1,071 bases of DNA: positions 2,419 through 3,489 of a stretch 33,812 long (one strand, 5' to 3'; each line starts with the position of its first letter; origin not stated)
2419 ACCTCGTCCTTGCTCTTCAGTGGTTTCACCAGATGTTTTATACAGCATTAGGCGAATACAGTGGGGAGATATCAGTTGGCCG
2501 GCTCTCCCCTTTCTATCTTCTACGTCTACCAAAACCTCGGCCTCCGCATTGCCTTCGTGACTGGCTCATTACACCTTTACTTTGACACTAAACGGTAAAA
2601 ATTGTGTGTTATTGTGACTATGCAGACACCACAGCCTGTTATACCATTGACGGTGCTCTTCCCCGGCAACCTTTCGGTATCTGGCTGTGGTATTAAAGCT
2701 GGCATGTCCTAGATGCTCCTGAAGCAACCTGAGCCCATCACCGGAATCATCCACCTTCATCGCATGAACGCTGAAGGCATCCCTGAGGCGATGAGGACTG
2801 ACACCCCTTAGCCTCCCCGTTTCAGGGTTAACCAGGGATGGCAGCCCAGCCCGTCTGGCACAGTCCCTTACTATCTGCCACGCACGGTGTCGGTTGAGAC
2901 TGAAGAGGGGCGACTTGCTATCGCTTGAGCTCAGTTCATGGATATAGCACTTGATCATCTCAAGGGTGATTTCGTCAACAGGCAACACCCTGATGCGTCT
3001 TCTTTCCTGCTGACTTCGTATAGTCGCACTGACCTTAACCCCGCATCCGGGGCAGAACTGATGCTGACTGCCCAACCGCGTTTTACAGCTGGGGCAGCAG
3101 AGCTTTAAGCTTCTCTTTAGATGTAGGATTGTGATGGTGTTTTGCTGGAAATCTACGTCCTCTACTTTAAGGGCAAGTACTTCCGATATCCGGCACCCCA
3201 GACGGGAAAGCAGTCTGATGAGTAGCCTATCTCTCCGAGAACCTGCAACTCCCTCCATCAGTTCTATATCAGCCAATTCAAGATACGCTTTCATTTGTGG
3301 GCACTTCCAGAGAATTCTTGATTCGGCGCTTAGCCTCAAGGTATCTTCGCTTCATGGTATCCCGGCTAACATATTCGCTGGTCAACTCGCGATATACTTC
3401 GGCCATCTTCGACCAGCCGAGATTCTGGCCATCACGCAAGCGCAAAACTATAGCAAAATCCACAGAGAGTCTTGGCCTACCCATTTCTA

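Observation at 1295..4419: Tandem trio of catalytic-domain-only tyrosine recombinases, two with a zinc ribbon inside the catalytic fold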

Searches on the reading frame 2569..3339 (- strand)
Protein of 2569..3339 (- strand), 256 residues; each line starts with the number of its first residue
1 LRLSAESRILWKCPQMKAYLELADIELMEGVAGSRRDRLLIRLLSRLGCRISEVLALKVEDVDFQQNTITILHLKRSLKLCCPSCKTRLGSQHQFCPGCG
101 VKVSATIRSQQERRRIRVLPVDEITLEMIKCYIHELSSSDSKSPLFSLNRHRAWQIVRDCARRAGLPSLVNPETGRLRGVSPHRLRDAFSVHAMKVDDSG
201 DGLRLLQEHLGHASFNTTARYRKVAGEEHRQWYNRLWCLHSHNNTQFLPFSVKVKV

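Call 3: search_protein_families(library=pfam, proteins=[window:2569-3339:-], max_evalue=0.1)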
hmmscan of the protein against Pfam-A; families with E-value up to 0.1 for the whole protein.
window:2569-3339:- (256 aa): 7 families
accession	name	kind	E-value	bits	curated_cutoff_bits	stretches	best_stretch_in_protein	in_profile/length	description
PF00589.27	Phage_integrase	-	1e-16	61.6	27.1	2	33-79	20-66/172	Phage integrase family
PF01155.25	HypA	-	0.0019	18.7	28.9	0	75-103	66-96/112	Hydrogenase/urease nickel incorporation, metallochaperone, hypA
PF12773.13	DZR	-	0.0024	18.4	27.3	1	80-100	25-45/45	Double zinc ribbon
PF17032.10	Zn_ribbon_15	-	0.0084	17.3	28.9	1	75-100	48-73/73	zinc-ribbon family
PF14690.11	Zn_ribbon_ISL3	-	0.053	14.4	25.5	1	95-121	4-28/47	zinc-finger of transposase IS204/IS1001/IS1096/IS1165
PF13248.11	Zn_ribbon_3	-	0.073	13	27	0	82-102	5-25/26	zinc-ribbon domain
PF03966.22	Trm112p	-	0.078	13.4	22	0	80-132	8-18/40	Trm112p-like protein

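Call 4: search_protein_families(library=ncbifam, proteins=[window:2569-3339:-], max_evalue=0.1)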
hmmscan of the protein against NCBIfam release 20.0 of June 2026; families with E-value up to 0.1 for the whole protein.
window:2569-3339:- (256 aa): 14 families
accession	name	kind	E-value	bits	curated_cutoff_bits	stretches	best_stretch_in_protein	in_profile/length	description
NF040815.2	recomb_XerA_Arch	equivalog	3.6e-27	95.6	220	2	106-233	145-263/263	site-specific tyrosine recombinase/integron integrase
TIGR02225.1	recomb_XerD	equivalog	1e-18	67.7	329.6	2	108-236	159-286/290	site-specific tyrosine recombinase XerD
NF001399.0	PRK00283.1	subfamily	2.3e-18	66.5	279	2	117-234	178-293/300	tyrosine recombinase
TIGR02224.1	recomb_XerC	equivalog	2.9e-18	66.3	335.15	2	114-235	169-288/295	tyrosine recombinase XerC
TIGR02249.1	integrase_gron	subfamily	1.6e-11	44.1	265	2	36-74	117-155/315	integron integrase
NF007371.0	PRK09871.1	subfamily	7.8e-10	38.6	222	2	30-79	22-70/198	tyrosine-type DNA invertase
NF003462.0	PRK05084.1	equivalog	2.6e-09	36.3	267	2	180-235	303-355/360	tyrosine recombinase XerS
NF002331.0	PRK01287.1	subfamily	1.6e-08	34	371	2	16-74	147-201/365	site-specific tyrosine recombinase XerC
NF011946.0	PRK15417.1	equivalog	3.1e-08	33.2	435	1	36-225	132-316/337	integron integrase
NF007370.0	PRK09870.1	subfamily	0.00024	20.8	221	1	35-81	32-78/200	tyrosine-type DNA invertase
NF049953.1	ribbon_DG_selen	exception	0.012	15.6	130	1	75-103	143-171/172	zinc ribbon-containing (seleno)protein DG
NF002685.0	PRK02436.1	equivalog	0.026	14.4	178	0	36-73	113-150/245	site-specific tyrosine recombinase XerD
NF040693.1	recomb_GmtY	equivalog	0.063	12.5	340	0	36-68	219-251/441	gamma-mobile-trio recombinase GmtY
NF033070.1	rSAM_AprD4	equivalog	0.082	11.8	500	0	111-159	218-266/456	AprD4 family radical SAM diol-dehydratase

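Call 12: find_homologous_proteins(query=window:2569-3339:-)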
Query window:2569-3339:- (256 aa): 7436 proteins with E <= 0.001 among 8000 candidates; the best 120 are listed.
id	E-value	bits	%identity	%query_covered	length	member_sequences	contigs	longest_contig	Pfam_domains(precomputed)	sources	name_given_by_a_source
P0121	3.7e-153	526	95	94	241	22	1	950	PF00589.28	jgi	-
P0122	3.7e-120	418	82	87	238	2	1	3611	PF00589.28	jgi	-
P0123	5.9e-119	414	79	90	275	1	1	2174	PF00589.28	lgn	-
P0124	1.3e-118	413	80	87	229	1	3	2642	PF00589.28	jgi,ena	-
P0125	1.6e-118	412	81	87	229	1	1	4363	PF00589.28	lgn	-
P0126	1.6e-118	412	81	87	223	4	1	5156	PF00589.28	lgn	-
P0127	5.8e-118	411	80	87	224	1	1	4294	PF00589.28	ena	-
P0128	8.4e-118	410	80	87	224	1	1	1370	PF00589.28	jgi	-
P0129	9.9e-118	410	80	87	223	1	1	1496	PF00589.28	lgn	-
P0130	2.2e-117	409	80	87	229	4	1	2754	PF00589.28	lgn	-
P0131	3.8e-117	408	81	87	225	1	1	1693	PF00589.28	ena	-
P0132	4.0e-117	408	80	87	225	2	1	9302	PF00589.28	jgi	jgi:integrase/recombinase XerD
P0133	7.6e-117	407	81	87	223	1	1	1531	PF00589.28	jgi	-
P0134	1.1e-116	406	81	87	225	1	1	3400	PF00589.28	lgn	-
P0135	1.3e-116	406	81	87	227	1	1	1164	PF00589.28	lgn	-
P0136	1.3e-116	406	80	87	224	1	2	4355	PF00589.28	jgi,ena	-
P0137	1.6e-116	406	79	87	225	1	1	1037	PF00589.28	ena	-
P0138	3.6e-116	405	79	87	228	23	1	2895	PF00589.28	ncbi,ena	-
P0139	3.7e-116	405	79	87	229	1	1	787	PF00589.28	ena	-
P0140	4.1e-116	405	80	87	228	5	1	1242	PF00589.28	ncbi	-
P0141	5.5e-116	404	80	87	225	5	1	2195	PF00589.28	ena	-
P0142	5.6e-116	404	78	87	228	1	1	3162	PF00589.28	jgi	-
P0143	5.7e-116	404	80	87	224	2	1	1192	PF00589.28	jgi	-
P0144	6.8e-116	404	80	87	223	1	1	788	PF00589.28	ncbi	-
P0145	1.6e-115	403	80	87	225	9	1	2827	PF00589.28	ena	-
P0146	1.8e-115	402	80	87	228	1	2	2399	PF00589.28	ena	-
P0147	1.8e-115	402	79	87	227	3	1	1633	PF00589.28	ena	-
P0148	2.1e-115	402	79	87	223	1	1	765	PF00589.28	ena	-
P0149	2.1e-115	402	80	87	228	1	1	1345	PF00589.28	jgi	-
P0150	2.4e-115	402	78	87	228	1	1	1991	PF00589.28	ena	-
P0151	3.1e-115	402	79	87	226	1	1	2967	PF00589.28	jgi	-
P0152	3.3e-115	402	80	87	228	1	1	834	PF00589.28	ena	-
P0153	3.7e-115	401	78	87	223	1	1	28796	PF00589.28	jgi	jgi:integrase/recombinase XerD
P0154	4.0e-115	401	80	87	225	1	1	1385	PF00589.28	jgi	jgi:integrase/recombinase XerD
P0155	4.2e-115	401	77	87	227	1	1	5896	PF00589.28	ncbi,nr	ncbi:MAG: integrase [Chloroflexi bacterium RBG_16_50_9]|nr:MAG: integrase [Chloroflexi bacterium RBG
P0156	4.6e-115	401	79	87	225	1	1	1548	PF00589.28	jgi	jgi:integrase/recombinase XerD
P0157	6.0e-115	401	79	87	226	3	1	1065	PF00589.28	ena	-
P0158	6.1e-115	401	79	87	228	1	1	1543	PF00589.28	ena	-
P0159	6.9e-115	401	79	87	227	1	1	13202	PF00589.28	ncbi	ncbi:tyrosine-type recombinase/integrase [Chloroflexota bacterium]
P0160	7.1e-115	401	78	87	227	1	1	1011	PF00589.28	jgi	jgi:integrase/recombinase XerD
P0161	7.7e-115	400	77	87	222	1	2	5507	PF00589.28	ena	-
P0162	9.5e-115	400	79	87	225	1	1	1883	PF00589.28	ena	-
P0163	1.0e-114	400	80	87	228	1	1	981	PF00589.28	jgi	-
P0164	1.1e-114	400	77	87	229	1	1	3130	PF00589.28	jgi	jgi:integrase/recombinase XerD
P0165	1.5e-114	399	78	87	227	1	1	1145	PF00589.28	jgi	jgi:integrase/recombinase XerD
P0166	1.6e-114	399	78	87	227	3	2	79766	PF00589.28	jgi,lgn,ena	-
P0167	2.0e-114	399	80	87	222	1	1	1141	PF00589.28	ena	-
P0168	2.4e-114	399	77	87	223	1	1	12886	PF00589.28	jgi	jgi:integrase/recombinase XerD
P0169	3.5e-114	398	80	86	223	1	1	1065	PF00589.28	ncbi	-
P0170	4.1e-114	398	78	87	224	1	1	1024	PF00589.28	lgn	-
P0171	5.2e-114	398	79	87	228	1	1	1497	PF00589.28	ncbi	-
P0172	7.0e-114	397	77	87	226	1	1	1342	PF00589.28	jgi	-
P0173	1.0e-113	397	81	87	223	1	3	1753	PF00589.28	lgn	-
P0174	1.2e-113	397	77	87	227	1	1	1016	PF00589.28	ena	-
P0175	1.4e-113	396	77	87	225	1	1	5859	PF00589.28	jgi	jgi:integrase/recombinase XerD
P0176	2.2e-113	396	77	87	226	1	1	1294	PF00589.28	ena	-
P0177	2.6e-113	395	79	87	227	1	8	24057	PF00589.28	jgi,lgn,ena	-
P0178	4.4e-113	395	76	87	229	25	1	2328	PF00589.28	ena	-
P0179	4.6e-113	395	76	87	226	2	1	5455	PF00589.28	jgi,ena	-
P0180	5.0e-113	394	78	87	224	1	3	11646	PF00589.28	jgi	jgi:integrase/recombinase XerD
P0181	6.4e-113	394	75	87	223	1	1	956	PF00589.28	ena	-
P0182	7.3e-113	394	76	87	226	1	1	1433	PF00589.28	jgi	jgi:integrase/recombinase XerD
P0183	7.8e-113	394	77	87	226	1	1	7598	PF00589.28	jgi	-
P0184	9.9e-113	393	78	87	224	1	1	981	PF00589.28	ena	-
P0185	1.4e-112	393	78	87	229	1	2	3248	PF00589.28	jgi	-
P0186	1.8e-112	393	78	87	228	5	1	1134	PF00589.28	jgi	jgi:integrase/recombinase XerD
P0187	1.9e-112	393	78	87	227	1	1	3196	PF00589.28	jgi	jgi:integrase/recombinase XerD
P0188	1.9e-112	393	69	87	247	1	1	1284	PF00589.28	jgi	-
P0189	2.1e-112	392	75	87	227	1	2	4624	PF00589.28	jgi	-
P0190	4.5e-112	391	78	87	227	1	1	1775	PF00589.28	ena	-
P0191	5.3e-112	391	79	87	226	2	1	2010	PF00589.28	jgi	-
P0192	5.8e-112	391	77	87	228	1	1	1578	PF00589.28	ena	-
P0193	6.3e-112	391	77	87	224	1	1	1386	PF00589.28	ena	-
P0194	6.6e-112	391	77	87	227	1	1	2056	PF00589.28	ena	-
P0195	7.1e-112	391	77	87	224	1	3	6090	PF00589.28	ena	-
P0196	1.0e-111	390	78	87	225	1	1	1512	PF00589.28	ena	-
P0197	1.0e-111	390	72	89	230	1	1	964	PF00589.28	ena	-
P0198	1.1e-111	390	82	82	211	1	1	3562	PF00589.28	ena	-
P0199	1.1e-111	390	77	87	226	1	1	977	PF00589.28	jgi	jgi:integrase/recombinase XerD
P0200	1.1e-111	390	77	87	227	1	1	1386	PF00589.28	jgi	jgi:integrase/recombinase XerD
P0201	1.9e-111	389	76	87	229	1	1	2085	PF13240.12,PF00589.28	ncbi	-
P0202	3.4e-111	388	77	87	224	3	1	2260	PF00589.28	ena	-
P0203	3.8e-111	388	77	87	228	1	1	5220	PF00589.28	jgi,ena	-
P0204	4.2e-111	388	77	87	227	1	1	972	PF00589.28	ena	-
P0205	4.3e-111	388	77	87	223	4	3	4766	PF00589.28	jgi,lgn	jgi:integrase/recombinase XerD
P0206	6.5e-111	388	74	87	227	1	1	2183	PF00589.28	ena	-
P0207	8.9e-111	387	75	87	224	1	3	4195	PF00589.28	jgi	jgi:integrase/recombinase XerD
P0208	1.2e-110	387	77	87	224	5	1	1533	PF00589.28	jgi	-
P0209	2.0e-110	386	75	87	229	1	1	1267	PF00589.28,PF13248.12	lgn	-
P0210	5.3e-110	385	76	87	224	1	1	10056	PF00589.28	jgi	jgi:integrase/recombinase XerD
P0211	8.9e-110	384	79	82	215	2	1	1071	PF00589.28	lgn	-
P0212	1.2e-109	383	76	87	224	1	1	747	PF00589.28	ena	-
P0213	2.1e-109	383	75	87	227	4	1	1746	PF00589.28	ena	-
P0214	2.5e-109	382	75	87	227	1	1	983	PF00589.28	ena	-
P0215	2.8e-109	382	73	87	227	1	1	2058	PF00589.28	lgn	-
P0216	2.9e-109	382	75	87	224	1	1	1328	PF00589.28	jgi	jgi:integrase/recombinase XerD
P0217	3.2e-109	382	74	87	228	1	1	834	PF00589.28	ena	-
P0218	4.9e-109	381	74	87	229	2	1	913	PF00589.28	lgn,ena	-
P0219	5.7e-109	381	75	74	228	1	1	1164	PF00589.28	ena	-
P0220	3.2e-108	379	77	82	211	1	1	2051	PF00589.28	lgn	-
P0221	5.6e-108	378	80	82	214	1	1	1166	PF00589.28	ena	-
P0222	7.2e-108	378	75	87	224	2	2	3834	PF00589.28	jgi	jgi:integrase/recombinase XerD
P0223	1.9e-107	376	79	82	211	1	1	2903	PF00589.28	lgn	-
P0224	2.9e-107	376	74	87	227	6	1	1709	PF00589.28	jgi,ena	-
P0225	3.5e-107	375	72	88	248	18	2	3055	PF00589.28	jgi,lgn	-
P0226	8.8e-107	374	76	82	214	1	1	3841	PF00589.28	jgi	-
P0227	1.5e-106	373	74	87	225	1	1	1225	PF00589.28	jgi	jgi:integrase/recombinase XerD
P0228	9.0e-106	371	70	87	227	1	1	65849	PF00589.28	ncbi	ncbi:tyrosine-type recombinase/integrase [Chloroflexota bacterium]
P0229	2.0e-105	370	75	74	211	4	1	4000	PF00589.28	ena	-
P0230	2.3e-105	369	73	87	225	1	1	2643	PF00589.28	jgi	jgi:integrase/recombinase XerD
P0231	2.6e-105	369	70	87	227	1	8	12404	PF00589.28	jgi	jgi:integrase/recombinase XerD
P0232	2.8e-105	369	71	88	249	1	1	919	PF00589.28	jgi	-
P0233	3.1e-105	369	75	82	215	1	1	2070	PF00589.28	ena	-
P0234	4.6e-105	368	75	82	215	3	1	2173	PF00589.28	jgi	-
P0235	7.3e-105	368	73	87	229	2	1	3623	PF00589.28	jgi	-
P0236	9.1e-105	367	70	87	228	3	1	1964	PF00589.28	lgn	-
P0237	2.3e-104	366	77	81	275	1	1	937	PF00589.28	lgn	-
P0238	3.9e-104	365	71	87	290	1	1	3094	PF00589.28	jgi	-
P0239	5.7e-104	365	69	87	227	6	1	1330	PF00589.28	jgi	-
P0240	7.7e-104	364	71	87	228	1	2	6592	PF00589.28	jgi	jgi:integrase/recombinase XerD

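Call 22: find_encoding_contigs(protein=P0228, flank=8000, max_places=2)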
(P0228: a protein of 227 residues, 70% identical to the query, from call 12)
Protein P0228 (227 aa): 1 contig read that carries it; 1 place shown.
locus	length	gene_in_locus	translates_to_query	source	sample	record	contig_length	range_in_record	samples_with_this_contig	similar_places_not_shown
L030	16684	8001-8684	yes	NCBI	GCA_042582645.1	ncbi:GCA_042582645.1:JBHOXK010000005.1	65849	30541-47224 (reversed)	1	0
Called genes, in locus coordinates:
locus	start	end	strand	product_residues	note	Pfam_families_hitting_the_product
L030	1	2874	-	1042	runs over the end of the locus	PF02811:PHP, PF07733:DNA_pol3_alpha, PF17657:DNA_pol3_finger, PF14579:HHH_6, PF01336:tRNA_anti-codon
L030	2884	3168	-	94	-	-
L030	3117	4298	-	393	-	PF00817:IMS, PF11799:IMS_C (weak)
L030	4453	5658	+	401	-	PF13482:RNase_H_2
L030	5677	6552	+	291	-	PF01904:DUF72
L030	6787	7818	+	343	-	PF00589:Phage_integrase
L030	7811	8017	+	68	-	-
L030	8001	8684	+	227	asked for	PF00589:Phage_integrase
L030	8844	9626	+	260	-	-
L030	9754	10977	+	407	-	-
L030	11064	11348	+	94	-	-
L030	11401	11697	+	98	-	-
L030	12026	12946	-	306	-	PF09516:RE_CfrBI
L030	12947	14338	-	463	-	PF13646:HEAT_2, PF01555:N6_N4_Mtase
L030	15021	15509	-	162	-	-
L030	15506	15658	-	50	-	PF12728:HTH_17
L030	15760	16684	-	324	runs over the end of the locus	PF00196:GerE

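Call 23: find_encoding_contigs(protein=P0166, flank=8000, max_places=2)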
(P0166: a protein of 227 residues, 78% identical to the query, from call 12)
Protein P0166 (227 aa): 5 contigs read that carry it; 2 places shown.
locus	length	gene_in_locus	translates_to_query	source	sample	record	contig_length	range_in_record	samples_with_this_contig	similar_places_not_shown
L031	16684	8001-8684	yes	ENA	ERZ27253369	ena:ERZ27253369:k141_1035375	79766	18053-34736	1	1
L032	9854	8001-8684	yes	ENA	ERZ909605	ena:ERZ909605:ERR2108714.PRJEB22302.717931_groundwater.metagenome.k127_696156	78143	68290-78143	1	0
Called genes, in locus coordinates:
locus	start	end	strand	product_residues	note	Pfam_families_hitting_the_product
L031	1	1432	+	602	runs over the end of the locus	PF02730:AFOR_N, PF01314:AFOR_C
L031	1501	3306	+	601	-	PF02730:AFOR_N, PF01314:AFOR_C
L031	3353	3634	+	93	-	PF02597:ThiS (weak)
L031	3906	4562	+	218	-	PF14512:TM1586_NiRdase (faint), PF00881:Nitroreductase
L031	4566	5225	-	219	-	PF01168:Ala_racemase_N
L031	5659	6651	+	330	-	PF00589:Phage_integrase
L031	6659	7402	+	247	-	-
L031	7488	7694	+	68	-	-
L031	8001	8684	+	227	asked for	PF00589:Phage_integrase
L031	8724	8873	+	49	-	-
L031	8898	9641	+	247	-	-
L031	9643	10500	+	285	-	-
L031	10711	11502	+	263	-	PF11972:HTH_13 (weak), PF12802:MarR_2 (faint), PF25211:DUF7839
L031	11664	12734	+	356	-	PF01903:CbiX, PF02570:CbiC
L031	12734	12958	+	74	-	PF09489:CbtB (weak)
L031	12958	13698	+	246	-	PF09490:CbtA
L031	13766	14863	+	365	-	PF01888:CbiD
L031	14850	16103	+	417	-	PF00590:TP_methylase, PF01135:PCMT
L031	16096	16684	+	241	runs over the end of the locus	PF00590:TP_methylase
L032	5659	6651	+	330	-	PF00589:Phage_integrase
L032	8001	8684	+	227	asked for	PF00589:Phage_integrase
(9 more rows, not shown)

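Call 24: find_encoding_contigs(protein=P0231, flank=8000, max_places=3)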
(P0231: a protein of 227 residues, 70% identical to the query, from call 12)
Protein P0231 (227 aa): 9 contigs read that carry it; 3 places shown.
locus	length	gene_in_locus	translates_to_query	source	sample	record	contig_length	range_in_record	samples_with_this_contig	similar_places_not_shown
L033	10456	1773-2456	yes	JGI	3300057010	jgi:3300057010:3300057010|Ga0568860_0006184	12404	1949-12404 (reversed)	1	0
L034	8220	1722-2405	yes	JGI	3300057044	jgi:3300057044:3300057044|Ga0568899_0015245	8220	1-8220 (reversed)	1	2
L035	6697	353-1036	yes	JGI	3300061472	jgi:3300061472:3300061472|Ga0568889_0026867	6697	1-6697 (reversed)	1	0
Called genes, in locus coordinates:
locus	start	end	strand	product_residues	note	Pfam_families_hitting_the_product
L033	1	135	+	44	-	?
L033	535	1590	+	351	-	PF13495:Phage_int_SAM_4 (weak), PF02899:Phage_int_SAM_1 (weak), PF00589:Phage_integrase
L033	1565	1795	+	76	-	-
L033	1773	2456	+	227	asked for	PF00589:Phage_integrase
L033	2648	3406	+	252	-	-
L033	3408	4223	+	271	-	-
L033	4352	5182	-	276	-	PF00106:adh_short, PF13561:adh_short_C2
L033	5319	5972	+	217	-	PF02310:B12-binding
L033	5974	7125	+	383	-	PF12704:MacB_PCD, PF02687:FtsX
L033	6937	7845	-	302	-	-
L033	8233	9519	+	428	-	PF04607:RelA_SpoT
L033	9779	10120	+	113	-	PF13451:zf_Tbcl, PF23477:zf_Tbcl_2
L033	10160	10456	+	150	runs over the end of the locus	-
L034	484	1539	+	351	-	PF13495:Phage_int_SAM_4 (weak), PF02899:Phage_int_SAM_1 (weak), PF00589:Phage_integrase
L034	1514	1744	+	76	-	-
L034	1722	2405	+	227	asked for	PF00589:Phage_integrase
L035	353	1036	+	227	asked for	PF00589:Phage_integrase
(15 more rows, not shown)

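Call 37: search_protein_families(library=phrogs, proteins=[L030:8844-9626:+], max_evalue=0.01)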
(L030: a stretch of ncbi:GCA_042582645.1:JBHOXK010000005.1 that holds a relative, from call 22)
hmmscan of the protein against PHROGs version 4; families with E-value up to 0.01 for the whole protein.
L030:8844-9626:+ (260 aa): 0 families

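Call 59: search_protein_families(library=pfam, proteins=[L033:3408-4223:+, L031:6659-7402:+, L030:8844-9626:+], max_evalue=0.1)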
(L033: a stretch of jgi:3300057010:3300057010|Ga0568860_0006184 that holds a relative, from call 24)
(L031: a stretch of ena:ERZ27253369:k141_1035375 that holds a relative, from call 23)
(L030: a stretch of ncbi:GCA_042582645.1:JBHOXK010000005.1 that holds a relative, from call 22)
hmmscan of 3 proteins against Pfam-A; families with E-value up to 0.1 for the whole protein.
L033:3408-4223:+ (271 aa): 11 families
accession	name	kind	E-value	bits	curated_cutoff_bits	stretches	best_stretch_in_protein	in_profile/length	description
PF24319.2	DUF7491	-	0.0019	18.8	30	1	21-61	40-80/90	Coiled-coil region of unknown function (DUF7491)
PF06005.17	ZapB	-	0.0064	17.4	31.5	1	10-59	12-61/71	Cell division protein ZapB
PF03462.23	PCRF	-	0.0065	16.7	24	0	8-72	31-92/194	PCRF domain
PF02146.23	SIR2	-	0.0088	16.4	24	1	75-179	39-144/180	Sir2 family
PF14522.11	Cytochrome_C7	-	0.012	15.9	24.8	1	161-227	10-52/67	Cytochrome c7 and related cytochrome c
PF22113.1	Mtrc-MtrF_II-IV_dom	-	0.014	15.3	30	1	142-227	8-92/176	Outer membrane cytochrome MtrC/MtrF-like, domains II/IV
PF13717.11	Zn_ribbon_4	-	0.015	15.7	30.3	0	166-176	4-14/36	zinc-ribbon domain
PF04136.21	COG3_N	-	0.044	14.2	27.9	1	10-77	19-85/147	Conserved oligomeric Golgi complex subunit 3, N-terminal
PF07558.16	Shugoshin_N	-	0.077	13.3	30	0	19-39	24-44/45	Shugoshin N-terminal coiled-coil region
PF00653.27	BIR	-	0.082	13.9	22.9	0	126-168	25-67/70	Inhibitor of Apoptosis domain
PF00170.26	bZIP_1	-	0.097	13.2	27.6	1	20-52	30-62/64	bZIP transcription factor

L031:6659-7402:+ (247 aa): 0 families

L030:8844-9626:+ (260 aa): 0 families

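Call 95: search_protein_families(library=padloc, proteins=[window:2569-3294:-], max_evalue=0.001)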
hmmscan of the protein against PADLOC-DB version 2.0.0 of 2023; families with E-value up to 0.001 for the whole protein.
window:2569-3294:- (241 aa): 0 families
